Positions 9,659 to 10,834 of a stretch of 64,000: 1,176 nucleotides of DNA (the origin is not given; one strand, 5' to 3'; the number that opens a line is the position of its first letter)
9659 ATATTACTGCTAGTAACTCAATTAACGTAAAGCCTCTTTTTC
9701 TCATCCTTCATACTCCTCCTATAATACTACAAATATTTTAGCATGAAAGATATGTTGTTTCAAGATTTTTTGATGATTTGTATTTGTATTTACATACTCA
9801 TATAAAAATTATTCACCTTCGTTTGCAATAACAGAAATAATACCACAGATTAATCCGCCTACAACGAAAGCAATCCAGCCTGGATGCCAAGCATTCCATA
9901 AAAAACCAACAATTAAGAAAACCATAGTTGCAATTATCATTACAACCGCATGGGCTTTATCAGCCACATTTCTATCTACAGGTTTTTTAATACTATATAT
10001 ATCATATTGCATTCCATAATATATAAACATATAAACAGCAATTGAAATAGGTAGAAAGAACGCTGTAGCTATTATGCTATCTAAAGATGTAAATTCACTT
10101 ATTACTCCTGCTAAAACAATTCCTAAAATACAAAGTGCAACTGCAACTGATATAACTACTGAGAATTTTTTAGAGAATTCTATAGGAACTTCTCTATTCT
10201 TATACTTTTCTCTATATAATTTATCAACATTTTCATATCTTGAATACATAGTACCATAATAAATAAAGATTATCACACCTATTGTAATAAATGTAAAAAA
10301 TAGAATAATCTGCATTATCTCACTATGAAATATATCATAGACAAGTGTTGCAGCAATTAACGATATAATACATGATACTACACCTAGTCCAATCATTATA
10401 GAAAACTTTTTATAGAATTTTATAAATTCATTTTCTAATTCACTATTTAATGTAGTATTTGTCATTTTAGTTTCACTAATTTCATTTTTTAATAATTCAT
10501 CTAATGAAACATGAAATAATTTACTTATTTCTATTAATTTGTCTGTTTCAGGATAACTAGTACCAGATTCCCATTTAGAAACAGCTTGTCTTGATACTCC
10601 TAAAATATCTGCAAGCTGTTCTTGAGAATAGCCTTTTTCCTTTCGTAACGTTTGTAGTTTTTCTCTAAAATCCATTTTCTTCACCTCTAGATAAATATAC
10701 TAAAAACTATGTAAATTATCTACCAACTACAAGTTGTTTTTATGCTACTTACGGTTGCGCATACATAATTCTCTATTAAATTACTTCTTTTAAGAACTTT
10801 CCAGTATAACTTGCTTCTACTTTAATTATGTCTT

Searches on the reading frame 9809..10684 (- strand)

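Call 37: search_protein_families(library=pfam, proteins=[window:9809-10684:-], max_evalue=0.001)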
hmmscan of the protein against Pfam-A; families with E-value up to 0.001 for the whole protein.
window:9809-10684:- (291 aa): 9 families
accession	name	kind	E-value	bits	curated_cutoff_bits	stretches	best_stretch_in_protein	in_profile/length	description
PF01381.28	HTH_3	-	7.1e-18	64.8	23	1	10-64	1-55/55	Helix-turn-helix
PF12844.13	HTH_19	-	1.2e-11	44.8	30.2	1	8-67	2-61/64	Helix-turn-helix domain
PF13560.12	HTH_31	-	5.6e-09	36.6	27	1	6-64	2-61/64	Helix-turn-helix domain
PF13443.12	HTH_26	-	4.6e-07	30.4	22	1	9-66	1-59/63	Cro/C1-type HTH DNA-binding domain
PF07022.19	Phage_CI_repr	-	5.6e-06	27.1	22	1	20-65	14-58/65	Bacteriophage CI repressor helix-turn-helix domain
PF13384.12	HTH_23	-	2e-05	24.7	24.6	1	6-38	4-37/50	Homeodomain-like domain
PF15943.11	YdaS_toxin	-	0.00027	21.1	30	1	20-58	10-48/65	Bacterial toxin YdaS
PF04545.22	Sigma70_r4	-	0.00044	20.1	24.1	1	12-39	14-41/50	Sigma-70, region 4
PF08279.18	HTH_11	-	0.00065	20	25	0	9-37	5-34/55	HTH domain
